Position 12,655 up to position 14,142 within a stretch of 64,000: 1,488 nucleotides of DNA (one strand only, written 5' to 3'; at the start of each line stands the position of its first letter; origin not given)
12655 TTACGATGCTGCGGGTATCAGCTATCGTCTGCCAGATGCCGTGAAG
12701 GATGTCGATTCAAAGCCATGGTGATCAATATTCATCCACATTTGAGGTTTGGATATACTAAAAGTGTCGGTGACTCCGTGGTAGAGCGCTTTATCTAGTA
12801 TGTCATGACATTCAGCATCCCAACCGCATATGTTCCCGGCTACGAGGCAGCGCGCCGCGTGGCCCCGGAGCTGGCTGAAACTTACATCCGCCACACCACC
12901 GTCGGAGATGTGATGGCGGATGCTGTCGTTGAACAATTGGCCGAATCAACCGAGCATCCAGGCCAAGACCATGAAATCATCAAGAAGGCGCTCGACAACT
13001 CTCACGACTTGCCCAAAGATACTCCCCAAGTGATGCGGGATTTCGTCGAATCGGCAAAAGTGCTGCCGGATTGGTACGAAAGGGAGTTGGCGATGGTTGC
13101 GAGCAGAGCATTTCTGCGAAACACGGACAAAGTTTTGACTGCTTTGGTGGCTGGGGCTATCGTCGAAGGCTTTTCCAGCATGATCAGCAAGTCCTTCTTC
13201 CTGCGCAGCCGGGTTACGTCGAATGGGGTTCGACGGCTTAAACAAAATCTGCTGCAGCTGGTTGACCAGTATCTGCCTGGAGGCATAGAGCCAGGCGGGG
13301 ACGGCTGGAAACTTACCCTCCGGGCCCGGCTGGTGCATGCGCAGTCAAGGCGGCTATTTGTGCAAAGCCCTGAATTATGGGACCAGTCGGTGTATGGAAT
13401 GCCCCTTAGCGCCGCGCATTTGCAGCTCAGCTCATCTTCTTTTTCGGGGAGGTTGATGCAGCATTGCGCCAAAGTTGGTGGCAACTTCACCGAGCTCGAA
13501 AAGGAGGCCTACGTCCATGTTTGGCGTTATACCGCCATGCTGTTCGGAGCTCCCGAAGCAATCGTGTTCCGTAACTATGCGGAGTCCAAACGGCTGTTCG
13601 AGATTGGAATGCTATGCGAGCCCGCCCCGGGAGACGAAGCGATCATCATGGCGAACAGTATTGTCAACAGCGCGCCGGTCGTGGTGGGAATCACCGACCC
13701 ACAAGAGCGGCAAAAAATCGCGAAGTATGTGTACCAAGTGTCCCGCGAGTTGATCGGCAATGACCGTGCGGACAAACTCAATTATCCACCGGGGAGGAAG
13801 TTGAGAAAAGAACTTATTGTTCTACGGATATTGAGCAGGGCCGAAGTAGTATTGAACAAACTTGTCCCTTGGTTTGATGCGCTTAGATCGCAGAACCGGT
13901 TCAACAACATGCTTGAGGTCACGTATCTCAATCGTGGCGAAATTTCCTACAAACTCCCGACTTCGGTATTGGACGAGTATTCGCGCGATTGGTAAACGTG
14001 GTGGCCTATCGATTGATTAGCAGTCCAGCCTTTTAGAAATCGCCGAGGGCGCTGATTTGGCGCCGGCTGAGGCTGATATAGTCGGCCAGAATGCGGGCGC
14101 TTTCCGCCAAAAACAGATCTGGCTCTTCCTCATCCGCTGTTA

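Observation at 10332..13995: Tandem array of three diverged paralogues of a putative DUF2236/MpaB-Lcp-type haem oxygenase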

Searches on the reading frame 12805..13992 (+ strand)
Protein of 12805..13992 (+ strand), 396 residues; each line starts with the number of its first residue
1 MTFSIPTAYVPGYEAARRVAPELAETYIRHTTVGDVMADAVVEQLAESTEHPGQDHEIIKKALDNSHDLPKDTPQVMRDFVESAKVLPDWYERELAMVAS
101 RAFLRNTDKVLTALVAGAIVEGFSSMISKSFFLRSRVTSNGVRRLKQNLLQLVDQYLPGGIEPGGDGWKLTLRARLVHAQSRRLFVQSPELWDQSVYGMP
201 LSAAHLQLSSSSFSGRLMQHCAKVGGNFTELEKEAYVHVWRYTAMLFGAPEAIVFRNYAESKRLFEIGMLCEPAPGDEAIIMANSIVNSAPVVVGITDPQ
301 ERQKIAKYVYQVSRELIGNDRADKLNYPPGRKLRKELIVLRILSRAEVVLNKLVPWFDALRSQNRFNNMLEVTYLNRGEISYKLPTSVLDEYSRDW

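Call 3: search_protein_families(library=pfam, proteins=[window:12805-13992:+], max_evalue=1)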
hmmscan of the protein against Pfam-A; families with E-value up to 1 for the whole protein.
window:12805-13992:+ (396 aa): 1 family
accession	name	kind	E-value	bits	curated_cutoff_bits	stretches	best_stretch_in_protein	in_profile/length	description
PF09995.15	MPAB_Lcp_cat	-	2.5e-12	47.8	23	1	135-334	35-219/231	ER-bound oxygenase mpaB/B'/Rubber oxygenase, catalytic domain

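Call 7: search_protein_families(library=ncbifam, proteins=[window:12805-13992:+], max_evalue=1)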
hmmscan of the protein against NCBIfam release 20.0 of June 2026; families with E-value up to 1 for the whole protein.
window:12805-13992:+ (396 aa): 0 families

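Call 21: find_encoding_contigs(protein=window:12805-13992:+, flank=10000, max_places=4)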
Protein window:12805-13992:+ (396 aa): 1 contig read that carries it; 1 place shown.
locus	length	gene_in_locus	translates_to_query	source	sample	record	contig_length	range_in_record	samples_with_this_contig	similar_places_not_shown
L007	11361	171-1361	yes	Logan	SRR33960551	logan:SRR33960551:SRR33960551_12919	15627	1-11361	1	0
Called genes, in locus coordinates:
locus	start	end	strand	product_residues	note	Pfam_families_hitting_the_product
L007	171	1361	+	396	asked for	PF09995:MPAB_Lcp_cat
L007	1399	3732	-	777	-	PF17804:TSP_NTD, PF00595:PDZ, PF03572:Peptidase_S41, PF11818:DUF3340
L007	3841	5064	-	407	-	PF02899:Phage_int_SAM_1 (faint), PF00589:Phage_integrase (weak)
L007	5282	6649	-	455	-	PF01262:AlaDh_PNT_C (faint), PF07992:Pyr_redox_2, PF13738:Pyr_redox_3 (weak), PF00070:Pyr_redox, PF02852:Pyr_redox_dim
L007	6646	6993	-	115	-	PF07238:PilZ (weak)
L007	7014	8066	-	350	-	PF13177:DNA_pol3_delta2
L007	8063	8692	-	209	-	PF02223:Thymidylate_kin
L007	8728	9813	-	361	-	PF02618:YceG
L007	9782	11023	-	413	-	PF00109:ketoacyl-synt, PF00108:Thiolase_N (faint), PF08545:ACP_syn_III (faint), PF02801:Ketoacyl-synt_C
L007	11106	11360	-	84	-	PF00550:PP-binding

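Call 38: find_homologous_proteins(query=window:12805-13992:+, max_evalue=1e-30)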
Query window:12805-13992:+ (396 aa): 1188 proteins with E <= 1e-30 among 8000 candidates; the best 120 are listed.
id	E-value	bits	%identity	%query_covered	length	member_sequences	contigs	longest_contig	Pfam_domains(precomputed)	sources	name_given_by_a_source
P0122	2.3e-262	888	100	100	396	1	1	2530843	PF09995.16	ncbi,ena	-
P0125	2.2e-150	519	60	99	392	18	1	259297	PF09995.16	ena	-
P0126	2.7e-149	516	60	99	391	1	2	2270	PF09995.16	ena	-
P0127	2.8e-149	516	60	99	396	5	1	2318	PF09995.16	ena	-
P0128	1.3e-148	513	60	99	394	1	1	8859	PF09995.16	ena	-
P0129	2.3e-147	509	59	99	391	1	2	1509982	PF09995.16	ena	-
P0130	2.6e-147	509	58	99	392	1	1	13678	PF09995.16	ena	-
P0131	4.0e-147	509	58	100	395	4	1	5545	PF09995.16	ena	-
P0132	5.7e-147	508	58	99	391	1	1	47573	PF09995.16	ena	-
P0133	1.5e-146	507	58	99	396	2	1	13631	PF09995.16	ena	-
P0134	1.9e-146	506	59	99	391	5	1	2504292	PF09995.16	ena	-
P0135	3.8e-146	505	59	99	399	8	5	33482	PF09995.16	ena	-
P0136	1.3e-145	504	59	99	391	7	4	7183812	PF09995.16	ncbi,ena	-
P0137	1.6e-145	503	59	99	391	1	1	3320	PF09995.16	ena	-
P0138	2.0e-145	503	59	99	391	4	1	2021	PF09995.16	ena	-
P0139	2.4e-145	503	59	99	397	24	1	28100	PF09995.16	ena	-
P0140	3.5e-145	502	57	100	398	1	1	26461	PF09995.16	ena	-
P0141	2.0e-144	500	59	99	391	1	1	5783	PF09995.16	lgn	-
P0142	3.9e-144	499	56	99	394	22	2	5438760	PF09995.16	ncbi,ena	-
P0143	4.8e-144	498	58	99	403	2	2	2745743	PF09995.16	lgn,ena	-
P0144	5.0e-144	498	58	99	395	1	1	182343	PF09995.16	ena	-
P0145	9.0e-144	497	58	99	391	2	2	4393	PF09995.16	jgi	-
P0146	2.2e-143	496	58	99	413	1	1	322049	PF09995.16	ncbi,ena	-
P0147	4.5e-143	495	58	99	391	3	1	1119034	PF09995.16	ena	-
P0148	5.4e-143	495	58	99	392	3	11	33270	PF09995.16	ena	-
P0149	6.0e-143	495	58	99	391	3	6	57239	PF09995.16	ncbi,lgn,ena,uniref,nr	ncbi:MAG: DUF2236 domain-containing protein [Gemmatimonadales bacterium]|uniref:oxygenase MpaB famil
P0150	7.4e-143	494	57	99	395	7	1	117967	PF09995.16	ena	-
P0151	7.3e-141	488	56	99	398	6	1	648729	PF09995.16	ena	-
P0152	1.2e-139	484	57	99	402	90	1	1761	PF09995.16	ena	-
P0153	1.4e-139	484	55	99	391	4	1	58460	PF09995.16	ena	-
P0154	2.4e-139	483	56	99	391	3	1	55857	PF09995.16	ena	-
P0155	2.4e-139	483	56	99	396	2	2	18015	PF09995.16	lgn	-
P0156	3.6e-139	482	56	99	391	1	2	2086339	PF09995.16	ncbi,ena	-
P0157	4.4e-139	482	57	100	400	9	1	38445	PF09995.16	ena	-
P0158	8.5e-139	481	57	99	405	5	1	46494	PF09995.16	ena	-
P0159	1.6e-138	480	54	99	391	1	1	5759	PF09995.16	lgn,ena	-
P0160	1.6e-138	480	56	99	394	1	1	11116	PF09995.16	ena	-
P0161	4.7e-138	479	56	100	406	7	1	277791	PF09995.16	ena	-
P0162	9.1e-138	478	54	99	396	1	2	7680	PF09995.16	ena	-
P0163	1.3e-137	477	56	99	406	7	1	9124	PF09995.16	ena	-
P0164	1.5e-137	477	54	100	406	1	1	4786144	PF09995.16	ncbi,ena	-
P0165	2.1e-137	477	54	99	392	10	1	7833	PF09995.16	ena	-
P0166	2.2e-137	476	56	100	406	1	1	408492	PF09995.16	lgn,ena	-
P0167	2.8e-137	476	57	99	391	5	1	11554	PF09995.16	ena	-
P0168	6.5e-137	475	56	99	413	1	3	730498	PF09995.16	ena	-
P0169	1.2e-136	474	55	99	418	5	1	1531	PF09995.16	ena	-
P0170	1.7e-136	474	54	99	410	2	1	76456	PF09995.16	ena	-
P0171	1.9e-136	473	56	99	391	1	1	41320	PF09995.16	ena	-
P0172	2.7e-136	473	55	99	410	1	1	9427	PF09995.16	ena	-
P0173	4.4e-136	472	55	99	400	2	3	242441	PF09995.16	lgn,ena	-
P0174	5.0e-136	472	55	99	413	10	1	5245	PF09995.16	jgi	-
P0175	5.9e-136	472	55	99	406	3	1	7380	PF09995.16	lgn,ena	-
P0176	7.1e-136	472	57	100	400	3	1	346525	PF09995.16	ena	-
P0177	1.7e-135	470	55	100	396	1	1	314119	PF09995.16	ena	-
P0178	2.0e-135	470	54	99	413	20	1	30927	PF09995.16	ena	-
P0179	2.1e-135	470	55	99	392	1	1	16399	PF09995.16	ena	-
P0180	2.3e-135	470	55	99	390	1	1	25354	PF09995.16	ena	-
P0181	3.6e-135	469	54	99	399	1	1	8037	PF09995.16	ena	-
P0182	3.8e-135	469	55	100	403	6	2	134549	PF09995.16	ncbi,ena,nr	ncbi:MAG: DUF2236 domain-containing protein [Gammaproteobacteria bacterium]|nr:DUF2236 domain-contai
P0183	4.2e-135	469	55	99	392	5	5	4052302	PF09995.16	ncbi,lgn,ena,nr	ncbi:MAG: oxygenase MpaB family protein [Acidobacteria bacterium]|nr:oxygenase MpaB family protein [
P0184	4.7e-135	469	54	99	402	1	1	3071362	PF09995.16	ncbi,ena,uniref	ncbi:oxygenase MpaB family protein [Candidatus Palauibacter sp.]|uniref:oxygenase MpaB family protei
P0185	8.0e-135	468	54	99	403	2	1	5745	PF09995.16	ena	-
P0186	1.0e-134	468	54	99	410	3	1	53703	PF09995.16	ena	-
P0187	1.3e-134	467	54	99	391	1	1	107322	PF09995.16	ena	-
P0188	1.6e-134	467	55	99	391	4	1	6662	PF09995.16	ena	-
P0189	1.6e-134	467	56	100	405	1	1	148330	PF09995.16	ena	-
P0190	1.7e-134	467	55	99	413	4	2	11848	PF09995.16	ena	-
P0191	2.5e-134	466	56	99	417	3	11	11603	PF09995.16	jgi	-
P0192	2.9e-134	466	55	99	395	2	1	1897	PF09995.16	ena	-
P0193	3.4e-134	466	54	100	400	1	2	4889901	PF09995.16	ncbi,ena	-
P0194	3.7e-134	466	56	99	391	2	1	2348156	PF09995.16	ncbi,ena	-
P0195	4.3e-134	466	53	99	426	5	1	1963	PF09995.16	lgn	-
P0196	7.8e-134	465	55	99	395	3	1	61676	PF09995.16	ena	-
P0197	8.7e-134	465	55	99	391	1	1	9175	PF09995.16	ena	-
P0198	1.1e-133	464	55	99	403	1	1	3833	PF09995.16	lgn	-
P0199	1.3e-133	464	54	99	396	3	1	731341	PF09995.16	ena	-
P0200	1.5e-133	464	54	100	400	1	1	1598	PF09995.16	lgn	-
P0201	2.0e-133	463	54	100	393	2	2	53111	PF09995.16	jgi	-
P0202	2.6e-133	463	54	99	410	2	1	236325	PF09995.16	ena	-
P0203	4.1e-133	462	54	100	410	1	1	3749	PF09995.16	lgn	-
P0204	6.2e-133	462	54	99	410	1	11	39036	PF09995.16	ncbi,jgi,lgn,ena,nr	ncbi:MAG: oxygenase MpaB family protein [Chloroflexi bacterium]|nr:oxygenase MpaB family protein [Ch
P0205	7.4e-133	462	55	100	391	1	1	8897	PF09995.16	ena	-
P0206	1.2e-132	461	54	100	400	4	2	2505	PF09995.16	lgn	-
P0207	1.3e-132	461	53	99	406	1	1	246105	PF09995.16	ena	-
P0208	1.4e-132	461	55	99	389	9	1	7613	PF09995.16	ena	-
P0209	1.6e-132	460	53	99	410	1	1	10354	PF09995.16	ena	-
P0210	1.7e-132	460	55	99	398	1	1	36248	PF09995.16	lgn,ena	-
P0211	2.2e-132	460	56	100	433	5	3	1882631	PF09995.16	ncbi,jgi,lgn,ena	-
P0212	2.8e-132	460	54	99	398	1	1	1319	PF09995.16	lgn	-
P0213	4.0e-132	459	55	99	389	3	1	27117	PF09995.16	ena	-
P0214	4.4e-132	459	55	99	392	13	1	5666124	PF09995.16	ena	-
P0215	5.1e-132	459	54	99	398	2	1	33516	PF09995.16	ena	-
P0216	8.2e-132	458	54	99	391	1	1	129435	PF09995.16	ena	-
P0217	1.0e-131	458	54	99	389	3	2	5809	PF09995.16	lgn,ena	-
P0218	1.0e-131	458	54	99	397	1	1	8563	PF09995.16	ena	-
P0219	1.1e-131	458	53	99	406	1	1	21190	PF09995.16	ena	-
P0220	1.1e-131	458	55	100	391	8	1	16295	PF09995.16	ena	-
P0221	1.6e-131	457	55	98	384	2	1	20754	PF09995.16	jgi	-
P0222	2.1e-131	457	55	99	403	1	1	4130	PF09995.16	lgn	-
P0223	3.0e-131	456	55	100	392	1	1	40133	PF09995.16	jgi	-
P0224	3.1e-131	456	55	99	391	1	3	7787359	PF09995.16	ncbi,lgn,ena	-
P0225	3.4e-131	456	55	99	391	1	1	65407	PF09995.16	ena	-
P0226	3.7e-131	456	55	99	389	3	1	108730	PF09995.16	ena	-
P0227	3.8e-131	456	54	99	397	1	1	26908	PF09995.16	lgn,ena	-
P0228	1.1e-130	454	54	99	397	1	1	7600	PF09995.16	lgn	-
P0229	1.1e-130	454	53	99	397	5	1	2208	PF09995.16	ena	-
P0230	1.1e-130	454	53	99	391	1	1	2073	PF09995.16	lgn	-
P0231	1.4e-130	454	54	100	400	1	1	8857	PF09995.16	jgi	-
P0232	1.4e-130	454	54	100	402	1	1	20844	PF09995.16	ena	-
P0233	1.4e-130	454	54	99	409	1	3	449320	PF09995.16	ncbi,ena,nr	ncbi:MAG: DUF2236 domain-containing protein [Holophagales bacterium]|nr:DUF2236 domain-containing pr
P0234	2.2e-130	453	55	99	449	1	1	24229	PF09995.16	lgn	-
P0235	2.4e-130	453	54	100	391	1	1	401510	PF09995.16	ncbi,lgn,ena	-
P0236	2.9e-130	453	54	100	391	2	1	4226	PF09995.16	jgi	-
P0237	3.5e-130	453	54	99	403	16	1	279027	PF09995.16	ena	-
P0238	3.9e-130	453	55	97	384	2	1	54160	PF09995.16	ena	-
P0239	4.1e-130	453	52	99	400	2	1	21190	PF09995.16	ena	-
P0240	4.9e-130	452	53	99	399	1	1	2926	PF09995.16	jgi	jgi:hypothetical protein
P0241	5.7e-130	452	53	99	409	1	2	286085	PF09995.16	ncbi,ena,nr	ncbi:MAG: DUF2236 domain-containing protein [Holophagales bacterium]|nr:DUF2236 domain-containing pr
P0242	5.8e-130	452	54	99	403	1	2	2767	PF09995.16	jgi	jgi:hypothetical protein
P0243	7.4e-130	452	55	99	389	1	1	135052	PF09995.16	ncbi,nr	ncbi:MAG: oxygenase MpaB family protein [Gammaproteobacteria bacterium]|nr:oxygenase MpaB family pro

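Call 42: find_encoding_contigs(protein=P0125, flank=10000, max_places=2)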
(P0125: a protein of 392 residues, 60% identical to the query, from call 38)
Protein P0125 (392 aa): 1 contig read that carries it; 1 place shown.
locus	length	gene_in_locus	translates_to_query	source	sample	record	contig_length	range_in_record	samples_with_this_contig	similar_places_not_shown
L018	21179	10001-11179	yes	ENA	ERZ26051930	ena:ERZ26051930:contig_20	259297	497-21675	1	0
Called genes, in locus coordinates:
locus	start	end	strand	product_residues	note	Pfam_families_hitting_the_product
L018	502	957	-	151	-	-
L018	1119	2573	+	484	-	PF02321:OEP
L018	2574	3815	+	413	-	PF25917:BSH_RND (weak)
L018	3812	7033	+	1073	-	PF00873:ACR_tran, PF03176:MMPL (faint), PF02355:SecD_SecF_C (faint), PF00873:ACR_tran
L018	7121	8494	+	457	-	PF00067:p450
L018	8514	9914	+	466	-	PF00067:p450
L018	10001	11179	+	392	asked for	PF09995:MPAB_Lcp_cat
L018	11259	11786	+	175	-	PF00293:NUDIX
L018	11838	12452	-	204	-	PF05685:Uma2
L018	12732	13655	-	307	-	PF00106:adh_short, PF08659:KR, PF13561:adh_short_C2, PF08643:DUF1776 (weak)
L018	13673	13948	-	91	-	-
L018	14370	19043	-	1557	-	PF03389:MobA_MobL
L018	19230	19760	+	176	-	-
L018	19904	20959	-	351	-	-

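Call 56: find_encoding_contigs(protein=P0136, flank=8000, max_places=2)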
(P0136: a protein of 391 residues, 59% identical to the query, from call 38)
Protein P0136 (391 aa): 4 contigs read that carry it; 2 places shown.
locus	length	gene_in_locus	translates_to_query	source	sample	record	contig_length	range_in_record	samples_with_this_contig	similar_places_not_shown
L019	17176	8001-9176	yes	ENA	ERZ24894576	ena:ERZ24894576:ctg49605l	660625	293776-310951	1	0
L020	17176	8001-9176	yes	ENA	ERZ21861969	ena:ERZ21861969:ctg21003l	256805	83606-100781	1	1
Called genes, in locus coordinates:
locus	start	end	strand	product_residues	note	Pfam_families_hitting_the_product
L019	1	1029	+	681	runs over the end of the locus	PF00239:Resolvase, PF07508:Recombinase, PF13408:Zn_ribbon_recom, PF00376:MerR (faint), PF12728:HTH_17 (weak)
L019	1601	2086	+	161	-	PF08388:GIIM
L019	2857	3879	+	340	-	-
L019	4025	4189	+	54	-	-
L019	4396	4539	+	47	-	-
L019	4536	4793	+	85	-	-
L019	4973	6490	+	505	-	PF01839:FG-GAP (faint), PF00560:LRR_1 (faint), PF13855:LRR_8 (faint), PF23598:LRR_14 (faint), PF13517:FG-GAP_3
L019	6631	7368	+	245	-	PF00106:adh_short, PF08659:KR, PF13561:adh_short_C2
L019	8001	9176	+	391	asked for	PF09995:MPAB_Lcp_cat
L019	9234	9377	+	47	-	-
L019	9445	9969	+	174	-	PF00293:NUDIX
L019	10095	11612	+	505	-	PF02321:OEP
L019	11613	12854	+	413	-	PF25917:BSH_RND (weak), PF25989:YknX_C (faint)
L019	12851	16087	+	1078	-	PF00873:ACR_tran, PF03176:MMPL (faint)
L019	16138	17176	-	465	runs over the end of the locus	PF00067:p450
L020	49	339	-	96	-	PF07045:DUF1330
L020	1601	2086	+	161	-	PF08388:GIIM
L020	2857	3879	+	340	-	-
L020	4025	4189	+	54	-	-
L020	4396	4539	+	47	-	-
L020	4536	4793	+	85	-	-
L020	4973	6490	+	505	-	PF01839:FG-GAP (faint), PF00560:LRR_1 (faint), PF13855:LRR_8 (faint), PF23598:LRR_14 (faint), PF13517:FG-GAP_3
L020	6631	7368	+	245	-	PF00106:adh_short, PF08659:KR, PF13561:adh_short_C2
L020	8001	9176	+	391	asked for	PF09995:MPAB_Lcp_cat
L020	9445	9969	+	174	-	PF00293:NUDIX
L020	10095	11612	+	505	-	PF02321:OEP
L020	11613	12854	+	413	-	PF25917:BSH_RND (weak), PF25989:YknX_C (faint)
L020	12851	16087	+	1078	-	PF00873:ACR_tran, PF03176:MMPL (faint)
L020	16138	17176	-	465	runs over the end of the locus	PF00067:p450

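Call 57: find_encoding_contigs(protein=P0184, flank=8000, max_places=2)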
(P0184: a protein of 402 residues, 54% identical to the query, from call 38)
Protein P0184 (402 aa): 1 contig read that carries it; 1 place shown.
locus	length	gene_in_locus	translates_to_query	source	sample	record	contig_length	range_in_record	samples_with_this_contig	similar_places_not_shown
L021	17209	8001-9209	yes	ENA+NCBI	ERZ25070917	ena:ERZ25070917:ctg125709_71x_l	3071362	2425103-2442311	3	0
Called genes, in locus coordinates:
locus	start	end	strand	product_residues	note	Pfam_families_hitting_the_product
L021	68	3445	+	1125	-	PF00873:ACR_tran, PF03176:MMPL (faint), PF00873:ACR_tran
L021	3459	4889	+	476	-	PF00067:p450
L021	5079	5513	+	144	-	PF01527:HTH_Tnp_1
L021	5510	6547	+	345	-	PF00665:rve, PF13683:rve_3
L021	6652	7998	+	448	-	PF00067:p450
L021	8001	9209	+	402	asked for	PF09995:MPAB_Lcp_cat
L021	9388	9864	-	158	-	PF13384:HTH_23, PF00376:MerR (faint), PF13518:HTH_28 (faint), PF13551:HTH_29 (weak), PF04218:CENP-B_N (weak), PF12728:HTH_17 (weak)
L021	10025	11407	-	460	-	PF07969:Amidohydro_3 (faint), PF01979:Amidohydro_1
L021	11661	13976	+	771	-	PF01564:Spermine_synth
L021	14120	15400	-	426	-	PF13657:Couple_hipA, PF07804:HipA_C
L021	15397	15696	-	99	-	PF13560:HTH_31, PF01381:HTH_3 (weak)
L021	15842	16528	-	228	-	PF09365:DUF2461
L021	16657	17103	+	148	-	PF10604:Polyketide_cyc2, PF03364:Polyketide_cyc (weak)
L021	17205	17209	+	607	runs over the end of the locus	PF03572:Peptidase_S41 (faint)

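Call 70: predict_structure(alignment_id=A3)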
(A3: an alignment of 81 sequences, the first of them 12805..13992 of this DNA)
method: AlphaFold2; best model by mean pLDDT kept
length: 396 residues; sequences in the alignment: 81
mean_pLDDT: 91.1   pTM: 0.91
mean pLDDT of the five models: 91.1, 90.6, 88.9, 88.1, 88.0
residues with pLDDT >= 90: 291; 70-90: 83; 50-70: 17; < 50: 5
segments of 3 or more residues with pLDDT < 50: 392-396
pLDDT, mean of each block of 10 residues (from residue 1): 89 98 98 97 94 89 96 97 97 98 93 92 86 59 83 94 96 96 92 95 96 98 97 98 98 97 98 93 90 90 95 96 94 88 91 88 84 70 78 44
secondary structure, 60 per line:
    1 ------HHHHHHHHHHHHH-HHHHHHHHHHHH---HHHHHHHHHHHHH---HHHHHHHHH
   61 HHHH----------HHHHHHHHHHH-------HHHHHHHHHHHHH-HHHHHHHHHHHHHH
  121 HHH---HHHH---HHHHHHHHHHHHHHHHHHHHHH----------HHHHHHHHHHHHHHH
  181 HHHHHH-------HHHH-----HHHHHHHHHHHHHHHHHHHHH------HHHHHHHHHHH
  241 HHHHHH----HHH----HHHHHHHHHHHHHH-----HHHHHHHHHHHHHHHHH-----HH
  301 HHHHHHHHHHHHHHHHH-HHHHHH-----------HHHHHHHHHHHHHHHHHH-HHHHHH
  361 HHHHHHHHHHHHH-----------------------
elements in order: H7-19 H21-32 H36-48 H52-64 H75-85 H93-105 H107-123 H127-130 H134-155 H166-186 H194-197 H203-223 H230-246 H258-271 H277-293 H299-317 H319-324 H336-353 H355-373

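Call 75: fold_search(model_id=the predicted structure, library=pdb)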
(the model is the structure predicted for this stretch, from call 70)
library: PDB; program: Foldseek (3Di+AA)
matches with E <= 10: 373; with E <= 0.001: 3
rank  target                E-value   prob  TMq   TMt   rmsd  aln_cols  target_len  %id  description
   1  5o1m_A                2.1e-08  1.00  0.65  0.69   5.9       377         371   19  Structure of Latex Clearing Protein LCP in the closed state (released 2017-08-02)
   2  5o1l_A                3.1e-08  1.00  0.70  0.73   5.0       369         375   20  Structure of Latex Clearing Protein LCP in the open state with bound imidazole (released 2017-08-02)
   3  5o1l_B                4.5e-08  1.00  0.71  0.75   4.9       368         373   20  Structure of Latex Clearing Protein LCP in the open state with bound imidazole (released 2017-08-02)
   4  8s1j_B                4.4e-02  1.00  0.45  0.57   7.0       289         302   13  Crystal structure of t-anethole oxygenase from Stenotrophomonas maltophilia (released 2024-08-14)
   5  8s1j_A                8.3e-02  1.00  0.45  0.57   6.9       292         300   11  Crystal structure of t-anethole oxygenase from Stenotrophomonas maltophilia (released 2024-08-14)
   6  6r36                  1.7e-01  0.14  0.13  0.15  20.3       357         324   10  T. brucei farnesyl pyrophosphate synthase (FPPS) (released 2020-04-08)
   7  8vpp_A                2.4e-01  0.09  0.13  0.08  26.2       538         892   11  Phosphorylated human NCC in complex with chlorthalidone (released 2024-09-04)
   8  9e5c_6b               2.8e-01  0.07  0.10  0.02  53.6       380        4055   12  Cryo-EM structure of 96 nm repeat of microtubule doublet from T. brucei flagellum (released 2025-03-12)
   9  8ont_A                3.2e-01  0.08  0.13  0.12  23.5       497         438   11  Structure of Setaria italica NRAT in complex with a nanobody (released 2023-04-12)
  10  7n6g_3R               4.6e-01  0.07  0.11  0.11  52.4       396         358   13  C1 of central pair (released 2022-05-18)
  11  3gi8_C                4.8e-01  0.05  0.10  0.10  22.1       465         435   10  Crystal Structure of ApcT K158A Transporter Bound to 7F11 Monoclonal Fab Fragment (released 2009-08-18)
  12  9gs5_A                5.2e-01  0.08  0.12  0.15  19.6       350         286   10  Cryo-EM structure of human SLC35B1-E33A variant with ADP in outward facing conformation (released 2025-05-21)
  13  6r38                  5.4e-01  0.06  0.11  0.12  21.0       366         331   12  T. brucei FPPS in complex with 2-(2,5-dichlorobenzo[b]thiophen-3-yl)acetic acid (released 2020-04-08)
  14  6j73_A                5.7e-01  0.04  0.10  0.08  29.0       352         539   13  Crystal structure of IniA from Mycobacterium smegmatis (released 2019-09-11)
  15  6r39                  5.9e-01  0.08  0.13  0.14  20.5       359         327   12  T. brucei FPPS in complex with 1-(carboxymethyl)-1H-benzo[g]indole-2-carboxylic acid (released 2020-04-08)
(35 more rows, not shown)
